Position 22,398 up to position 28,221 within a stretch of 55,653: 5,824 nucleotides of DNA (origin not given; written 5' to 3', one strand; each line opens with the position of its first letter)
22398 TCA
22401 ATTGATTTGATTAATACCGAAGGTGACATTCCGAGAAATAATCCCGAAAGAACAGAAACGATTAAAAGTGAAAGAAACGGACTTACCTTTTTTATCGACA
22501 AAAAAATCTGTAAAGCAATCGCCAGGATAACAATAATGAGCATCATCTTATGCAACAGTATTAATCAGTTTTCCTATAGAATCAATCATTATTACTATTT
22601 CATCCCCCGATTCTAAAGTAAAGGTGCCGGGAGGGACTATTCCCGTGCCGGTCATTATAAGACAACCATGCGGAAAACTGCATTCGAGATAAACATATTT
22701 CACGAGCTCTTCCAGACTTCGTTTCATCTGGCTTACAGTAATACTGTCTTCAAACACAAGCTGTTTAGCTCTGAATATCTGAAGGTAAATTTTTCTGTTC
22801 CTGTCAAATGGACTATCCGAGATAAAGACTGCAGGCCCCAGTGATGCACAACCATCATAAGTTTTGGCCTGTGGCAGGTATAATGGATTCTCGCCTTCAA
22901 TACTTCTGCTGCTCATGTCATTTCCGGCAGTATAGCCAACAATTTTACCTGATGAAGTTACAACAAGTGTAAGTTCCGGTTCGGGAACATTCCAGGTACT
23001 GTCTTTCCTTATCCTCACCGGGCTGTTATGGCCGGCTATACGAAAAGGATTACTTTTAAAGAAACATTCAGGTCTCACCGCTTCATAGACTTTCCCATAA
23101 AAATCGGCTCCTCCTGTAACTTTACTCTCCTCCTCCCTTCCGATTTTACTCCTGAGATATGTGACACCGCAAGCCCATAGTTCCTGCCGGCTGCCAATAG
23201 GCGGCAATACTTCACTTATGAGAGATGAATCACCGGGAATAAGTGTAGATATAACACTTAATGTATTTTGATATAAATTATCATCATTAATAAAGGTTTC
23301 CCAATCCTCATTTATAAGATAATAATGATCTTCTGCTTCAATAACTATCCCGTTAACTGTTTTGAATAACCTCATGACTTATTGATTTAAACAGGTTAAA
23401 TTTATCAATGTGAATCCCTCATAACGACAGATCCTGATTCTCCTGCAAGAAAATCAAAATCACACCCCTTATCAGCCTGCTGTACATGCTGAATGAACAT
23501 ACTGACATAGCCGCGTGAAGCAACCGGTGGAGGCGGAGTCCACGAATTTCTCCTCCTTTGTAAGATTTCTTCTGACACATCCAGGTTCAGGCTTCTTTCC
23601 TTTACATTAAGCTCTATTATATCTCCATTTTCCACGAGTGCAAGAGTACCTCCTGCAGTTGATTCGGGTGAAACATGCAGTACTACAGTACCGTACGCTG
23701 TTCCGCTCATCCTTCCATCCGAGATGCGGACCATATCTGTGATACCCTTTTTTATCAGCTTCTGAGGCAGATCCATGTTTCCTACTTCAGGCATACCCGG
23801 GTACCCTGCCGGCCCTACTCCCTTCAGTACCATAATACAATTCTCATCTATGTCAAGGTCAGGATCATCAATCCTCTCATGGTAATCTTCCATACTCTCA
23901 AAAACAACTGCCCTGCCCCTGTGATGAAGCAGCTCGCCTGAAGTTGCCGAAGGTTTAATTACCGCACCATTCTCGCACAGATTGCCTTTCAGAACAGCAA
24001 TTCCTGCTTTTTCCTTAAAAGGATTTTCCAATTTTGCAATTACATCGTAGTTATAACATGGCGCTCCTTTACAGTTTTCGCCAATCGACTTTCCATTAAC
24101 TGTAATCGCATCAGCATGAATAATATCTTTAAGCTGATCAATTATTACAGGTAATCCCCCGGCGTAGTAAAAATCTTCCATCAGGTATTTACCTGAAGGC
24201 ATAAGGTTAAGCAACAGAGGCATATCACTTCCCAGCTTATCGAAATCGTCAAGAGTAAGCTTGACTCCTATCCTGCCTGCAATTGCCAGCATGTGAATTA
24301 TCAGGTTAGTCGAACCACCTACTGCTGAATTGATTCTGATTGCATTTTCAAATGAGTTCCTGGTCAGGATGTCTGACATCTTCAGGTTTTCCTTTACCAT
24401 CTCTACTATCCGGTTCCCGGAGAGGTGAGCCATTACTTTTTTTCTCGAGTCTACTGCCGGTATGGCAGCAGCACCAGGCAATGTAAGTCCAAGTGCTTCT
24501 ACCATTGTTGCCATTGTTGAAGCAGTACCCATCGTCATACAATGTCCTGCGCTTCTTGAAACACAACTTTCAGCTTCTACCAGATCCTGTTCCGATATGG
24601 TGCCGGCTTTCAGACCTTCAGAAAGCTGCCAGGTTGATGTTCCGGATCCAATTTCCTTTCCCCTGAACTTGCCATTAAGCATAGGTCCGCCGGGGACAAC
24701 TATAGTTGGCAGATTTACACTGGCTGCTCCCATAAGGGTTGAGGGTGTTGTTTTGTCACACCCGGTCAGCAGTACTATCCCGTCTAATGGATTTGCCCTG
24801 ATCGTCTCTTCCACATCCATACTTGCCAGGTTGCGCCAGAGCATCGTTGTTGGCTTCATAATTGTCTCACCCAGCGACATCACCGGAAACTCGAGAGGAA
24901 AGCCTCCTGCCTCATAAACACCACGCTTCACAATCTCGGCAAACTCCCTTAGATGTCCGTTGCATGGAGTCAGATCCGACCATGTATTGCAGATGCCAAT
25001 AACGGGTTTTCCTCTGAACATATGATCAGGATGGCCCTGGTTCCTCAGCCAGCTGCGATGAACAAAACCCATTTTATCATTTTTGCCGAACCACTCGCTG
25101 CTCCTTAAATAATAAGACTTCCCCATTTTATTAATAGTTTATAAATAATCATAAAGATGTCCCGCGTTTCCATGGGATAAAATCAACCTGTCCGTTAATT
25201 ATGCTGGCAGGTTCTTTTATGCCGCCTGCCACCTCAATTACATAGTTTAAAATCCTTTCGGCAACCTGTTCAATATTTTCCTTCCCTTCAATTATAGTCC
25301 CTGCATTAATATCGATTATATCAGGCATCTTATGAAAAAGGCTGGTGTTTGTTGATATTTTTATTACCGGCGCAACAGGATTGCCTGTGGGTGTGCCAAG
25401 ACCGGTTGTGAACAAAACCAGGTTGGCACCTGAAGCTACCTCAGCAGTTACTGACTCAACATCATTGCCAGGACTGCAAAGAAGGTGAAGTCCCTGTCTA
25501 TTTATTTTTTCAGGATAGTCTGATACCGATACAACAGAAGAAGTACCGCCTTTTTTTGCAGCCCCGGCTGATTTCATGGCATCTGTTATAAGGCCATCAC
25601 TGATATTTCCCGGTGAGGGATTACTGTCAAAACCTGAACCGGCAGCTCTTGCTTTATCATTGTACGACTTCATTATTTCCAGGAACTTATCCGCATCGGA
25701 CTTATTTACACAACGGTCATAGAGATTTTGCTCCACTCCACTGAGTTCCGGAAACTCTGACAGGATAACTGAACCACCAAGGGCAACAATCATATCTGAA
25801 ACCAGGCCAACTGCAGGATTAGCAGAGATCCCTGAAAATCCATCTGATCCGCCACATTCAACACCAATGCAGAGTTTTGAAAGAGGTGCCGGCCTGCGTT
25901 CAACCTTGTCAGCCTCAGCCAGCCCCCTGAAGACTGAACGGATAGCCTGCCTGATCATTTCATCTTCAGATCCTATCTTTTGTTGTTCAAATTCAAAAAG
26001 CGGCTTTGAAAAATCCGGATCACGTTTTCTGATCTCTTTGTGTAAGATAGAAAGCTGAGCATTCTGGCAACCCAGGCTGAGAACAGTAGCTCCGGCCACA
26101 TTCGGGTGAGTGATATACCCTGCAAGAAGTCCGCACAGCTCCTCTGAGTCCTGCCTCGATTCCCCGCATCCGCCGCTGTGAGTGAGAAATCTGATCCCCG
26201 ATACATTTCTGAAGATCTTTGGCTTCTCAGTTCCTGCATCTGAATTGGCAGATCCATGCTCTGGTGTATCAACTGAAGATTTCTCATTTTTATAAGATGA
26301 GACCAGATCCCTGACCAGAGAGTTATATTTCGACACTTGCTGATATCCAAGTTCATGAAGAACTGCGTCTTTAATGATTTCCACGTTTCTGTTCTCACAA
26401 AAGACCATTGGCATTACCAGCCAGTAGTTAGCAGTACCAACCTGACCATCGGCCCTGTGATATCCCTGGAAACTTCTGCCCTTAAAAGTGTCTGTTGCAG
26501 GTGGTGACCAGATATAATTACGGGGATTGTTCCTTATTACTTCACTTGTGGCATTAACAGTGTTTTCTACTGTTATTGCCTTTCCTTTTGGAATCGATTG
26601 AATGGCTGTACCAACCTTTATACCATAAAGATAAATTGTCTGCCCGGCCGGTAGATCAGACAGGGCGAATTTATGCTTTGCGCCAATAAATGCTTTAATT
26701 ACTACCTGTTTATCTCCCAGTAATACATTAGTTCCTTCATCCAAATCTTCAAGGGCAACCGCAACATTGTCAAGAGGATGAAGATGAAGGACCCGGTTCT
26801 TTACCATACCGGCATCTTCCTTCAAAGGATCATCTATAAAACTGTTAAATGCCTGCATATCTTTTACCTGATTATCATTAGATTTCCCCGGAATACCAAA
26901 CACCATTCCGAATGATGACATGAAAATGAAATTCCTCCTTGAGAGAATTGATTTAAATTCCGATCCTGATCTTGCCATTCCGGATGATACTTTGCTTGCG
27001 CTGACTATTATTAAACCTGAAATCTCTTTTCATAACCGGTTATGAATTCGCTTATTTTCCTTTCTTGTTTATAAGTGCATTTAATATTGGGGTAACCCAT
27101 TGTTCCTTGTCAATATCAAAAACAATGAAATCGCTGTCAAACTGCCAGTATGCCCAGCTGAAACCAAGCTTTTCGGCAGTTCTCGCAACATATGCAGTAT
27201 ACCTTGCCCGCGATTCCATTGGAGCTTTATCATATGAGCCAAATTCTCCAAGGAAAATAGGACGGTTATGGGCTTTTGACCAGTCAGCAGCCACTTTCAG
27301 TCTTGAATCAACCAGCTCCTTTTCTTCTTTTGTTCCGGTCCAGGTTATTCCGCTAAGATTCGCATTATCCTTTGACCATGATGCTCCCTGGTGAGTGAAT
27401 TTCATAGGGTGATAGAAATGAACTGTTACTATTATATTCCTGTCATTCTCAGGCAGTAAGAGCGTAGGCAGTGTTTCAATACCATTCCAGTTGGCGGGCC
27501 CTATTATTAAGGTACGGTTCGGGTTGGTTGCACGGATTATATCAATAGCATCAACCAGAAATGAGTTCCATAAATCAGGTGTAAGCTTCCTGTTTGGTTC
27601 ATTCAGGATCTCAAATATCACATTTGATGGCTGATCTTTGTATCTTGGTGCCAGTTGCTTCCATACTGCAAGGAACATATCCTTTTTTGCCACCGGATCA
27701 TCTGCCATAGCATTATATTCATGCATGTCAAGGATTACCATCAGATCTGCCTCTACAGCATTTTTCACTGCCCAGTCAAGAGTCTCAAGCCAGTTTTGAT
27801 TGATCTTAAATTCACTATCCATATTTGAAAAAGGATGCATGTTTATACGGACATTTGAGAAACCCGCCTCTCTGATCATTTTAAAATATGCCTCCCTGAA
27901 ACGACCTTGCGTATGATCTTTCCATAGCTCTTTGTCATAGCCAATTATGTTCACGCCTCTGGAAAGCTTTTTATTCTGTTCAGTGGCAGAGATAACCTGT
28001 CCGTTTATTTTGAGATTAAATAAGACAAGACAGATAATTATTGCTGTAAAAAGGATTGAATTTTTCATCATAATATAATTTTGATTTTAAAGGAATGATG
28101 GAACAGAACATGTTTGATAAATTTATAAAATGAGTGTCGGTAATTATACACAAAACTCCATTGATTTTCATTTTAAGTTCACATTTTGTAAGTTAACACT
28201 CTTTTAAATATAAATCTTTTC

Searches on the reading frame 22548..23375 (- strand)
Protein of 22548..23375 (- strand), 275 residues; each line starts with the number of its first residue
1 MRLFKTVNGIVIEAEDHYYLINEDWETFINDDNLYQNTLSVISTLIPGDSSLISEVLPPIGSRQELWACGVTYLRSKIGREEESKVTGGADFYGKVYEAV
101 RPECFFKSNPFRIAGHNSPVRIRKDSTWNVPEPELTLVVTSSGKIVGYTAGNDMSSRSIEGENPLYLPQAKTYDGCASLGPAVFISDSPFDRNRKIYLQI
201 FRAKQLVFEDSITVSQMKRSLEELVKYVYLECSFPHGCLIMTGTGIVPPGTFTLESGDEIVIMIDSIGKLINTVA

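Call 59: search_protein_families(library=pfam, proteins=[window:22548-23375:-], max_evalue=0.00001)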
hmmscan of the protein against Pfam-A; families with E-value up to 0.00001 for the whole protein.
window:22548-23375:- (275 aa): 1 family
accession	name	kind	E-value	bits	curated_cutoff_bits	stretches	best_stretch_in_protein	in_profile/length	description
PF01557.24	FAA_hydrolase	-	3.6e-17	63.2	23.9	1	102-274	31-213/214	Fumarylacetoacetate (FAA) hydrolase C-terminal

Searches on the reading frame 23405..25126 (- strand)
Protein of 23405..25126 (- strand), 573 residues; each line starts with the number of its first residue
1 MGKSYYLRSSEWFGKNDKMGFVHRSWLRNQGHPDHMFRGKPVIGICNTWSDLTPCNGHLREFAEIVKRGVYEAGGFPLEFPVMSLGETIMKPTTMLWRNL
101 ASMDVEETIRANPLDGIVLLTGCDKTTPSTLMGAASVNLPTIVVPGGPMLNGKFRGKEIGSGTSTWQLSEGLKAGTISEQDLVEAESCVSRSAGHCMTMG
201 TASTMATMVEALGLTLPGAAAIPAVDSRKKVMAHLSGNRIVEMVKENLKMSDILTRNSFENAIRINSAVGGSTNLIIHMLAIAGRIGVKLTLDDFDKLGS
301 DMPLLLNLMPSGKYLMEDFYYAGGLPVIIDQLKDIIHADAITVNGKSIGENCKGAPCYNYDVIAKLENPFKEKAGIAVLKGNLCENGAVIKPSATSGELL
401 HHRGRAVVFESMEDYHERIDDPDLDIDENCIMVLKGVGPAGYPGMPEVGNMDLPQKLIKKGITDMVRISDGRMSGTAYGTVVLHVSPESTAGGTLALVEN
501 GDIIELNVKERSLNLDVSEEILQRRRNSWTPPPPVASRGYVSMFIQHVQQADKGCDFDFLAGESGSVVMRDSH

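Call 59: search_protein_families(library=pfam, proteins=[window:23405-25126:-], max_evalue=0.00001)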
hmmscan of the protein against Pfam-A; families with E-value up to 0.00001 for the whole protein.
window:23405-25126:- (573 aa): 2 families
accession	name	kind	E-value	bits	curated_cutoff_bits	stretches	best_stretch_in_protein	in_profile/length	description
PF00920.27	ILVD_EDD_N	-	8.4e-114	380.4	27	1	40-351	1-316/316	Dihydroxy-acid/6-phosphogluconate dehydratase N-terminal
PF24877.1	ILV_EDD_C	-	6.9e-65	218.5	27.7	1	361-555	1-191/191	Dihydroxy-acid/6-phosphogluconate dehydratase C-terminal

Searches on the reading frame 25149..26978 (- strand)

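Call 59: search_protein_families(library=pfam, proteins=[window:25149-26978:-], max_evalue=0.00001)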
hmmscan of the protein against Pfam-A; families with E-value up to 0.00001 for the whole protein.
window:25149-26978:- (609 aa): 2 families
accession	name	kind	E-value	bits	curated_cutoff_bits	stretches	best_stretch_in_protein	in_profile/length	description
PF20629.2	GD_AH_C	-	3.7e-93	311.8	26.8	1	366-607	1-241/242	D-galactarate/Altronate dehydratase, C-terminal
PF04295.18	GD_AH_second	-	1.8e-35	122.4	27.3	1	172-356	1-135/136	D-galactarate dehydratase/Altronate hydrolase, second domain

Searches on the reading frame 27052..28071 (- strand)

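Call 59: search_protein_families(library=pfam, proteins=[window:27052-28071:-], max_evalue=0.00001)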
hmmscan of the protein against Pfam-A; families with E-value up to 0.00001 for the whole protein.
window:27052-28071:- (339 aa): 1 family
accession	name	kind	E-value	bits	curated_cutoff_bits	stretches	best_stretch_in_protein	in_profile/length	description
PF00150.24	Cellulase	-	2.1e-50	172.2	23.5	1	41-312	9-269/272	Cellulase (glycosyl hydrolase family 5)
